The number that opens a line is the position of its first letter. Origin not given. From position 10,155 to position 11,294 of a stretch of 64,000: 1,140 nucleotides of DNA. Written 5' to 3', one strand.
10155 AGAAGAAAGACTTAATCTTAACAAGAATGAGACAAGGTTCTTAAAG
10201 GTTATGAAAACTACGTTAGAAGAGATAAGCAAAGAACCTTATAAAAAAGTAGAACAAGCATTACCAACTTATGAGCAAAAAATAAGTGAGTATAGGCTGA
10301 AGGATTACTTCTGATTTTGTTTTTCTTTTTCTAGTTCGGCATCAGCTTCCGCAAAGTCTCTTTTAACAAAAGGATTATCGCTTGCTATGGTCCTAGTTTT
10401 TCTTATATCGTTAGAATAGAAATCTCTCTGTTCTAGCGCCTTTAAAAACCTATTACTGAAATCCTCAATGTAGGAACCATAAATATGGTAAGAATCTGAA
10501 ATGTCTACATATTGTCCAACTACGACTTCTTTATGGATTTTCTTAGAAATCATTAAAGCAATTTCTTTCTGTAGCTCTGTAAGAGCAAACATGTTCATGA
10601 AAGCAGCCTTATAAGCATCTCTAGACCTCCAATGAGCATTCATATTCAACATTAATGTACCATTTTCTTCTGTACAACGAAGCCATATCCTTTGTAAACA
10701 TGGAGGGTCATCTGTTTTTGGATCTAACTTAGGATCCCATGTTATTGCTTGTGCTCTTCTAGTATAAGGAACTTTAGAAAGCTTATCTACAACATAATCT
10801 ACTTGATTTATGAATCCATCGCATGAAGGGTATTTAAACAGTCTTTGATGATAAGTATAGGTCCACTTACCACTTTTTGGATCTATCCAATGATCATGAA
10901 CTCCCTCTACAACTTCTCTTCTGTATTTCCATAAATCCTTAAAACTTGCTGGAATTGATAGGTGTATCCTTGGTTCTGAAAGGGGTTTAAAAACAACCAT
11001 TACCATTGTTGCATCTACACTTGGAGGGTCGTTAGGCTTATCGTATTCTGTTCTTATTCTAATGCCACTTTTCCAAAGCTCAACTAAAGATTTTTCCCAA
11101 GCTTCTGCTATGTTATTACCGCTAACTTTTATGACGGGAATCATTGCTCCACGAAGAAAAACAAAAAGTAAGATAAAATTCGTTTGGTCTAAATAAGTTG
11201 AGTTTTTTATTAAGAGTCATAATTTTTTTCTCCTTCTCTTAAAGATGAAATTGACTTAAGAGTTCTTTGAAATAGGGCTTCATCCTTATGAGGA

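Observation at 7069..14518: MtaB-MtaC methanol methyltransferase island with an unusual partner set and no methanogenesis context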

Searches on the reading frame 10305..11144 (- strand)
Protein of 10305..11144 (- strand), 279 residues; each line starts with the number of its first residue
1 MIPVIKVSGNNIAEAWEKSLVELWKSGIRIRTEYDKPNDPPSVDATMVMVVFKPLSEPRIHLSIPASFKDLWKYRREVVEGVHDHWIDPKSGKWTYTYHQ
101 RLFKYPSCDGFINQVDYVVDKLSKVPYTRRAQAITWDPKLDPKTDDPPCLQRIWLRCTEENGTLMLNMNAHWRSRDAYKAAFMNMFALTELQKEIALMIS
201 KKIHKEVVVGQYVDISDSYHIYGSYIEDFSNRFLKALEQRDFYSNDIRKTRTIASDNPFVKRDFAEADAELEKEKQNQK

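Call 3: search_protein_families(library=pfam, proteins=[window:10305-11144:-], max_evalue=0.01)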
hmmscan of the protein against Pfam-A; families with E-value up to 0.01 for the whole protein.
window:10305-11144:- (279 aa): 1 family
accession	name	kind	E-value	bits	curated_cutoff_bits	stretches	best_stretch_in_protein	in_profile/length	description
PF00303.24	Thymidylat_synt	-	1.2e-09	38.2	24.3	1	84-233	81-222/266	Thymidylate synthase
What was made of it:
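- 10305..11144 (-): Divergent ThyA-family thymidylate synthase, 279 aa. Convergent with mtaB; the 3' ends overlap by 10 nt. Pfam Thymidylat_synt scores 38 bits against a GA of 24 (call 3).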

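Call 4: search_protein_families(library=ncbifam, proteins=[window:10305-11144:-], max_evalue=0.01)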
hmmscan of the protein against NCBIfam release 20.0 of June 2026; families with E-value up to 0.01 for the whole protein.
window:10305-11144:- (279 aa): 6 families
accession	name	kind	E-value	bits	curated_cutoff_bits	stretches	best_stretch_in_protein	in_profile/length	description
TIGR03283.1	thy_syn_methano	equivalog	7.3e-37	126.8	174.55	1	7-223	3-195/201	thymidylate synthase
NF002495.0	PRK01827.1-1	equivalog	1.3e-08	34.7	327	1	112-233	116-232/279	thymidylate synthase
NF002497.0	PRK01827.1-3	equivalog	1.9e-06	27.4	327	1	81-233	78-220/264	thymidylate synthase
NF002496.0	PRK01827.1-2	equivalog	1.2e-05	24.6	325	1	96-235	146-276/318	thymidylate synthase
TIGR03284.1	thym_sym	equivalog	5.4e-05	22.5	108.35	1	88-235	116-254/296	thymidylate synthase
NF002499.0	PRK01827.1-5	equivalog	0.0063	15.8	405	1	74-230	71-217/264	thymidylate synthase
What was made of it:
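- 10305..11144 (-): TIGR03283 (methanogen-type ThyA) scores 127 bits, below its 174.55 cut-off (call 4).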

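Call 19: search_solved_structures(query=window:10305-11144:-, show_alignments=2, max_evalue=0.01)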
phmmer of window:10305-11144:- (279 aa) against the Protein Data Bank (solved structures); distinct sequences matched with E-value up to 0.01: 12.
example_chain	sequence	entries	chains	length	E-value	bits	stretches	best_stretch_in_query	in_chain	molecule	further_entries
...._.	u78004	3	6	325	0.00042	22.9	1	85-225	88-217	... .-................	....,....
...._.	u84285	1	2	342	0.00047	22.8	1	86-225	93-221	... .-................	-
1bko_A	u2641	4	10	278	0.00071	22.2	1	84-230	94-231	THYMIDYLATE SYNTHASE A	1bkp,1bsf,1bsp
1b02_A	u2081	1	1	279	0.00072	22.2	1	84-230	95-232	PROTEIN (THYMIDYLATE SYNTHASE)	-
6auj_A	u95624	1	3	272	0.00087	21.9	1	73-232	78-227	Thymidylate synthase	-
1vzb_A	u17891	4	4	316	0.0042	19.7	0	83-229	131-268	THYMIDYLATE SYNTHASE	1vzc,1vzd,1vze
1vza_A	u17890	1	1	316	0.0042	19.7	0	83-229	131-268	THYMIDYLATE SYNTHASE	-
3uwl_A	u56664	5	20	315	0.0058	19.2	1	96-235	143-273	Thymidylate synthase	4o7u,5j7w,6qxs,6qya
1bp0_A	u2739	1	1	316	0.0069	19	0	83-229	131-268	PROTEIN (THYMIDYLATE SYNTHASE)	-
1tda_A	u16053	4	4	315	0.0069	18.9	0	83-229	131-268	THYMIDYLATE SYNTHASE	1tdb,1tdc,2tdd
1lca_A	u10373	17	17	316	0.0069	18.9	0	83-229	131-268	THYMIDYLATE SYNTHASE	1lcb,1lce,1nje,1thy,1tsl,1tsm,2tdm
3ix6_A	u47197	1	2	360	0.008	18.7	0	77-228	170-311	Thymidylate synthase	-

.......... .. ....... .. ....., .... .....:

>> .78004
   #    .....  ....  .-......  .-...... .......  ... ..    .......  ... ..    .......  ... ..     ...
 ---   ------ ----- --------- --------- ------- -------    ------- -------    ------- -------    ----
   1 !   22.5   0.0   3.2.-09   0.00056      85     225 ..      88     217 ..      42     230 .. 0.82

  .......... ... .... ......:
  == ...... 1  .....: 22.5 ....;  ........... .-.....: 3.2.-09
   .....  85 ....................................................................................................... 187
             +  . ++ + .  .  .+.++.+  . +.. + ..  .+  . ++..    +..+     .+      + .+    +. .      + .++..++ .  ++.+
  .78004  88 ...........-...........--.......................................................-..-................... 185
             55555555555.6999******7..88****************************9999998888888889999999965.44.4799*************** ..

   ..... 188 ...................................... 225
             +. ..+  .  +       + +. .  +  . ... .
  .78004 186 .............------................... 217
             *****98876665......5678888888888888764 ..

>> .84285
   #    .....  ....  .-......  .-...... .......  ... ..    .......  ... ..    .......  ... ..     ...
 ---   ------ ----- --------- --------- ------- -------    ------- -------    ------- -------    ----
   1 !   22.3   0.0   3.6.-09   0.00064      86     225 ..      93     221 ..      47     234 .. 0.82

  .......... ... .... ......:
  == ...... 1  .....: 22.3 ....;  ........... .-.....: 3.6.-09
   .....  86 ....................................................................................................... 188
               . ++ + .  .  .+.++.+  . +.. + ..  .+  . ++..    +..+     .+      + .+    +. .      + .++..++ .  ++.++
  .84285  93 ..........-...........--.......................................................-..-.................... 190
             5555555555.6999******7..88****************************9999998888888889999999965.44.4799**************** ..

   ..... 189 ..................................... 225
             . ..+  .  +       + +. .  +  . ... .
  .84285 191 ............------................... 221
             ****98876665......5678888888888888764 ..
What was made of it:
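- On Thymidylate synthase ThyA: PDB ThyA and CMP hydroxymethylase score only about 22 bits (call 19).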

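Call 25: find_homologous_proteins(query=window:10305-11144:-, max_evalue=0.00001)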
Query window:10305-11144:- (279 aa): 7732 proteins with E <= 0.00001 among 8000 candidates; the best 120 are listed.
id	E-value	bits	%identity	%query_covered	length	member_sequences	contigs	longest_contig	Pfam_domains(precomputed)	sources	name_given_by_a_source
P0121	3.9e-170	582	89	100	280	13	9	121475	PF00303.25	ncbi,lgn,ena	ncbi:MAG: thymidylate synthase [Thermoproteota archaeon]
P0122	5.3e-169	579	90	98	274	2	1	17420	PF00303.25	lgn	-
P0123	4.9e-168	576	88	100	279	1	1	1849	PF00303.25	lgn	-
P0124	5.5e-167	572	87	99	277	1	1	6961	PF00303.25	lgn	-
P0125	1.6e-150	518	78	100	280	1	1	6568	PF00303.25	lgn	-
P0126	5.0e-146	503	75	100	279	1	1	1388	PF00303.25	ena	-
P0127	1.6e-143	495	75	100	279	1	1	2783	PF00303.25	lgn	-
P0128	1.9e-143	495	75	99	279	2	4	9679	PF00303.25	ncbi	ncbi:MAG: thymidylate synthase [Thermoproteota archaeon]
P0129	3.9e-143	494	76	100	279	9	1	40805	PF00303.25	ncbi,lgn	ncbi:MAG: thymidylate synthase [Nitrososphaeria archaeon]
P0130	8.3e-143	493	76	99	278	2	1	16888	PF00303.25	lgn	-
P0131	8.3e-143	493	75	95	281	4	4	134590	PF00303.25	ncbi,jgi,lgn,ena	ncbi:MAG: thymidylate synthase [Thermoproteota archaeon]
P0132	5.5e-142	490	75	100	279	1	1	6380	PF00303.25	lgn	-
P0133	1.5e-141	489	73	100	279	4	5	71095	PF00303.25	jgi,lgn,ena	-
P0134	1.7e-141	489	73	100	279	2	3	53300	PF00303.25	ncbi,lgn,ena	ncbi:MAG: thymidylate synthase [Nitrososphaeria archaeon]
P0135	4.2e-141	487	75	93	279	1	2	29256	PF00303.25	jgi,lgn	-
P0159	2.4e-118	413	61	99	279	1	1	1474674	PF00303.25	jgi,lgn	-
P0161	7.0e-118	411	62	98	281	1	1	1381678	PF00303.25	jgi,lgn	-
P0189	4.3e-110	386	61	100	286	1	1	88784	PF00303.25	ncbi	ncbi:MAG: thymidylate synthase [Candidatus Ratteibacteria bacterium]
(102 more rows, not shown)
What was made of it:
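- Tried and rejected: The family has more than 7,700 close homologues, including bacteria (call 25).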

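Call 26: find_encoding_contigs(protein=P0161, flank=8000, max_places=1)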
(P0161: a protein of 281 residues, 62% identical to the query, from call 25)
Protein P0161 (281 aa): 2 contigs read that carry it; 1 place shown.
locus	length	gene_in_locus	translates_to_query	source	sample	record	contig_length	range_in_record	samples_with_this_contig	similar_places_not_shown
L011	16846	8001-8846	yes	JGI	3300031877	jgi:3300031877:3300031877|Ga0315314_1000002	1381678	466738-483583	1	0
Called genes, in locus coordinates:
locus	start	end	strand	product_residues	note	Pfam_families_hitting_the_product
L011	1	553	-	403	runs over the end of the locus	PF01926:MMR_HSR1, PF02421:FeoB_N (faint), PF08438:YGR210-like_G4, PF02824:TGS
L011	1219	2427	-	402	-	PF24036:DUF7345, PF24034:DUF7343, PF12802:MarR_2 (weak)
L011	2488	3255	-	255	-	-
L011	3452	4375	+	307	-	PF13527:Acetyltransf_9 (faint), PF00583:Acetyltransf_1, PF13673:Acetyltransf_10 (faint), PF13508:Acetyltransf_7 (weak), PF00583:Acetyltransf_1 (weak)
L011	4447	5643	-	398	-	-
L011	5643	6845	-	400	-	-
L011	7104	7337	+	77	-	-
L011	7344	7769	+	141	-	-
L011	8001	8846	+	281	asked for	PF00303:Thymidylat_synt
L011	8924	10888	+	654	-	-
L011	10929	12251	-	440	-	PF12679:ABC2_membrane_2, PF12698:ABC2_membrane_3, PF01061:ABC2_membrane, PF12730:ABC2_membrane_4 (weak)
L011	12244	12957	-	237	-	PF00005:ABC_tran, PF13304:AAA_21 (faint)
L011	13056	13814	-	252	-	PF02535:Zip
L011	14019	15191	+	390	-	PF01041:DegT_DnrJ_EryC1, PF00155:Aminotran_1_2 (weak), PF01212:Beta_elim_lyase (weak)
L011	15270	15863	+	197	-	PF00881:Nitroreductase, PF14512:TM1586_NiRdase (faint)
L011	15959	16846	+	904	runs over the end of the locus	PF00690:Cation_ATPase_N, PF00122:E1-E2_ATPase, PF00702:Hydrolase, PF13246:Cation_ATPase, PF12710:HAD (weak), PF08282:Hydrolase_3 (faint), PF00689:Cation_ATPase_C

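Call 27: find_encoding_contigs(protein=P0159, flank=8000, max_places=1)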
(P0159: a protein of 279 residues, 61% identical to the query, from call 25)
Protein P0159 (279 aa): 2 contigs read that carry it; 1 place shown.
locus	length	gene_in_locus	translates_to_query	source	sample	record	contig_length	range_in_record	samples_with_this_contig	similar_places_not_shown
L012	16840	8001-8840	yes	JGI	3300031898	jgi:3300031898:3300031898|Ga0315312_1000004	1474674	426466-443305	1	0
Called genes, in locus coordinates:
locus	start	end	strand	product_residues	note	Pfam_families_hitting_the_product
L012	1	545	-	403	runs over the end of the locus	PF01926:MMR_HSR1, PF02421:FeoB_N (faint), PF08438:YGR210-like_G4, PF02824:TGS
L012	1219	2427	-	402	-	PF24036:DUF7345, PF24034:DUF7343, PF12802:MarR_2 (weak)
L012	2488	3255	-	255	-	-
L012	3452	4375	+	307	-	PF13527:Acetyltransf_9 (faint), PF00583:Acetyltransf_1, PF13673:Acetyltransf_10 (faint), PF13508:Acetyltransf_7 (faint), PF00583:Acetyltransf_1 (weak)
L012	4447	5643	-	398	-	-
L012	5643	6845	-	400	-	-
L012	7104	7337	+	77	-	-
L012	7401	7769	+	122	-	-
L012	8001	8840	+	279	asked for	PF00303:Thymidylat_synt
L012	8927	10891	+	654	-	-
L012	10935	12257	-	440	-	PF12679:ABC2_membrane_2, PF12698:ABC2_membrane_3, PF01061:ABC2_membrane (weak), PF12730:ABC2_membrane_4 (weak)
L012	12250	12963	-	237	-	PF00005:ABC_tran, PF13304:AAA_21 (faint)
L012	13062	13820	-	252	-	PF02535:Zip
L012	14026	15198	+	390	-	PF01041:DegT_DnrJ_EryC1, PF00155:Aminotran_1_2 (weak), PF01212:Beta_elim_lyase (weak)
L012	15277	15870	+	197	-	PF00881:Nitroreductase, PF14512:TM1586_NiRdase (faint)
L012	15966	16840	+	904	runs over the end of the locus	PF00690:Cation_ATPase_N, PF00122:E1-E2_ATPase, PF00702:Hydrolase, PF13246:Cation_ATPase, PF12710:HAD (weak), PF08282:Hydrolase_3 (faint), PF00689:Cation_ATPase_C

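Call 28: find_encoding_contigs(protein=P0189, flank=8000, max_places=1)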
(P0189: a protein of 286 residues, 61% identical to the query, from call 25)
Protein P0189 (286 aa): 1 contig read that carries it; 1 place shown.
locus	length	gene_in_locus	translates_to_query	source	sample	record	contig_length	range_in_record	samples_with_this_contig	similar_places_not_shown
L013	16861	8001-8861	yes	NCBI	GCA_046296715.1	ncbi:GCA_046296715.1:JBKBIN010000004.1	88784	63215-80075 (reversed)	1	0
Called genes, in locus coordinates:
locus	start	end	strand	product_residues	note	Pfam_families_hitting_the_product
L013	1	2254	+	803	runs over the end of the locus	PF02739:5_3_exonuc_N, PF01367:5_3_exonuc, PF22619:DNA_polI_exo1, PF00476:DNA_pol_A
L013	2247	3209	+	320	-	PF09976:TPR_21 (faint), PF10602:RPN7 (faint), PF12895:ANAPC3 (faint), PF07719:TPR_2 (faint), PF13174:TPR_6 (faint), PF00515:TPR_1 (weak), PF13181:TPR_8 (weak), PF13525:YfiO, +3 more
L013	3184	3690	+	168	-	-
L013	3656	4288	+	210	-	-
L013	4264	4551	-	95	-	PF01649:Ribosomal_S20p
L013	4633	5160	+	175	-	PF04542:Sigma70_r2, PF08281:Sigma70_r4_2, PF04545:Sigma70_r4 (weak)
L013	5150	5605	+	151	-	-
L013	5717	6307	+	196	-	PF14512:TM1586_NiRdase (faint), PF00881:Nitroreductase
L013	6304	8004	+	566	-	PF14520:HHH_5 (faint), PF14716:HHH_8, PF14791:DNA_pol_B_thumb, PF02811:PHP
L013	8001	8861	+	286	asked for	PF00303:Thymidylat_synt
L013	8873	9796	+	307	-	PF01745:IPT (weak), PF01715:IPPT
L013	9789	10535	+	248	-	-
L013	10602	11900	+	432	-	PF00206:Lyase_1, PF10397:ADSL_C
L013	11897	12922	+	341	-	PF10143:PhosphMutase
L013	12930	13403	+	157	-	PF01288:HPPK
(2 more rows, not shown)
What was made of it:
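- The family has thousands of members, including bacteria, where it lies in ordinary DNA and folate contexts such as next to HPPK (calls 25, 28).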

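Call 68: search_protein_representatives(protein=window:10305-11144:-)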
Query: 279 residues. Proteins with E-value up to 0.001 (for the whole library): 1389; up to 1e-10: 637; up to 1e-30: 213. The best 150 are listed.
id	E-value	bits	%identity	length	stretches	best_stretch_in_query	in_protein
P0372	4.1e-108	377.3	70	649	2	1-151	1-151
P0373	3.2e-89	315.4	56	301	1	2-257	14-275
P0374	5.8e-81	288.2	57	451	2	113-243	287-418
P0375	5.8e-80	285.0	56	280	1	2-232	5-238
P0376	4.3e-76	272.3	53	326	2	113-252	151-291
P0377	2.2e-74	266.7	53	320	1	2-247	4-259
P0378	2.8e-74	266.3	54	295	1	2-244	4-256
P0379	5.6e-74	265.3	50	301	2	2-105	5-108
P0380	2.7e-73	263.1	49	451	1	2-270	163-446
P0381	6.6e-73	261.8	55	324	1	2-231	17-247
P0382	1.9e-72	260.3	52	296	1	2-229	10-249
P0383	3.8e-71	256.1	57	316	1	2-235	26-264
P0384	3.9e-71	256.0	51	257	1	6-274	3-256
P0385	3.7e-70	252.8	53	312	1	2-271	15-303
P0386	1.4e-69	250.9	54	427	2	1-150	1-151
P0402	3.3e-63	230.0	49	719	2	2-150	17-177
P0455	6.4e-52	193.0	45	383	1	2-249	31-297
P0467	7.8e-51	189.4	42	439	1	3-275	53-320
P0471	7.0e-50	186.3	46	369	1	2-239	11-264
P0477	3.2e-48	180.8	44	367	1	3-254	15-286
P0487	1.4e-45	172.2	53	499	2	4-175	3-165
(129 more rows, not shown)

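Call 69: search_protein_families(library=pfam, proteins=[P0380, P0467, P0487, P0372, P0374, P0386, P0455, P0402, P0471, P0477], max_evalue=0.001)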
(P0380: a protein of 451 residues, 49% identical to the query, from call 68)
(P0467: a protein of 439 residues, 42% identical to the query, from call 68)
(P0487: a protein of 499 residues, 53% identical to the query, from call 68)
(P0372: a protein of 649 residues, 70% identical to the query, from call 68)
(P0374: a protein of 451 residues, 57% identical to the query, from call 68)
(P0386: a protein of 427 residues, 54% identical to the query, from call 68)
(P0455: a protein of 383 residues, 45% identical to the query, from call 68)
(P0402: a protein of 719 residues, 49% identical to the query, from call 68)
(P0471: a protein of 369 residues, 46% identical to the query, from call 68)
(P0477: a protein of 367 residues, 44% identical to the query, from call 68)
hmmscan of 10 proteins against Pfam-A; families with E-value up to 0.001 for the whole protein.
P0380 (451 aa): 3 families
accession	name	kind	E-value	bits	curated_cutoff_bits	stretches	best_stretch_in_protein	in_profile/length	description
PF13456.12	RVT_3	-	1.1e-21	77.5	21.6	1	8-130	2-123/123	Reverse transcriptase-like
PF00303.24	Thymidylat_synt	-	3.5e-08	33.4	24.3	1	265-411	91-227/266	Thymidylate synthase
PF00075.30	RNase_H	-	2.8e-06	28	25.8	1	6-84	6-77/141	RNase H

P0467 (439 aa): 1 family
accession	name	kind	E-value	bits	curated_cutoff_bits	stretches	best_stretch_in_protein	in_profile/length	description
PF00303.24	Thymidylat_synt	-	1e-08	35.1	24.3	1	135-260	80-205/266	Thymidylate synthase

P0487 (499 aa): 2 families
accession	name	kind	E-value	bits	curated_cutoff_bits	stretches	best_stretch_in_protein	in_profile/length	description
PF14890.11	Intein_splicing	-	7.2e-20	71.8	35.8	1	180-421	9-155/155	Intein splicing domain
PF00303.24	Thymidylat_synt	-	1.7e-18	67.2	24.3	2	85-167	88-172/266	Thymidylate synthase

P0372 (649 aa): 3 families
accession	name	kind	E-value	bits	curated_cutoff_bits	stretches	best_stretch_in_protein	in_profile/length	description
PF14528.11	LAGLIDADG_3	-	1.7e-13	51.1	22.5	1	396-480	5-79/82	LAGLIDADG-like domain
PF00303.24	Thymidylat_synt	-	2.3e-12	47.1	24.3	2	530-623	141-226/266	Thymidylate synthase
PF14890.11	Intein_splicing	-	5.3e-08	33.3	35.8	1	182-534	36-155/155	Intein splicing domain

P0374 (451 aa): 1 family
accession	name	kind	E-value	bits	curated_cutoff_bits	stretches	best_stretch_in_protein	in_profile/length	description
PF00303.24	Thymidylat_synt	-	4.1e-08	33.1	24.3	1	242-406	88-220/266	Thymidylate synthase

P0386 (427 aa): 3 families
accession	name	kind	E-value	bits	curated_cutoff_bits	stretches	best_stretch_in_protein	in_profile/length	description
PF00303.24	Thymidylat_synt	-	6.5e-11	42.3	24.3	2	82-150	79-146/266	Thymidylate synthase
PF13403.11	Hint_2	-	8.7e-06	26.6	28.4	1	150-180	2-32/147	Hint domain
PF14890.11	Intein_splicing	-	0.0007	19.9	35.8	0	167-311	13-155/155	Intein splicing domain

P0455 (383 aa): 1 family
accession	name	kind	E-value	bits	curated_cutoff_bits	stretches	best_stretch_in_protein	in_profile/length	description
PF00303.24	Thymidylat_synt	-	8e-05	22.3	24.3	1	155-227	105-173/266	Thymidylate synthase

P0402 (719 aa): 3 families
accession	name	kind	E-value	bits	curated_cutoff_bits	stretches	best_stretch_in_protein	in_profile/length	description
PF00303.24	Thymidylat_synt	-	1.8e-08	34.3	24.3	0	492-671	57-222/266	Thymidylate synthase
PF14528.11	LAGLIDADG_3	-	1.5e-05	25.6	22.5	1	397-455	5-64/82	LAGLIDADG-like domain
PF13403.11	Hint_2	-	1.9e-05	25.5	28.4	1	176-203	2-29/147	Hint domain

P0471 (369 aa): 1 family
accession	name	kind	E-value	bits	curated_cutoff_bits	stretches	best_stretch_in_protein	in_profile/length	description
PF00303.24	Thymidylat_synt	-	4.2e-09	36.4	24.3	1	128-301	104-259/266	Thymidylate synthase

P0477 (367 aa): 0 families
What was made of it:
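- Inteins in ThyA homologues mark an essential DNA-metabolism enzyme (call 69).
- Tried and rejected: Several members carry inteins (call 69).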
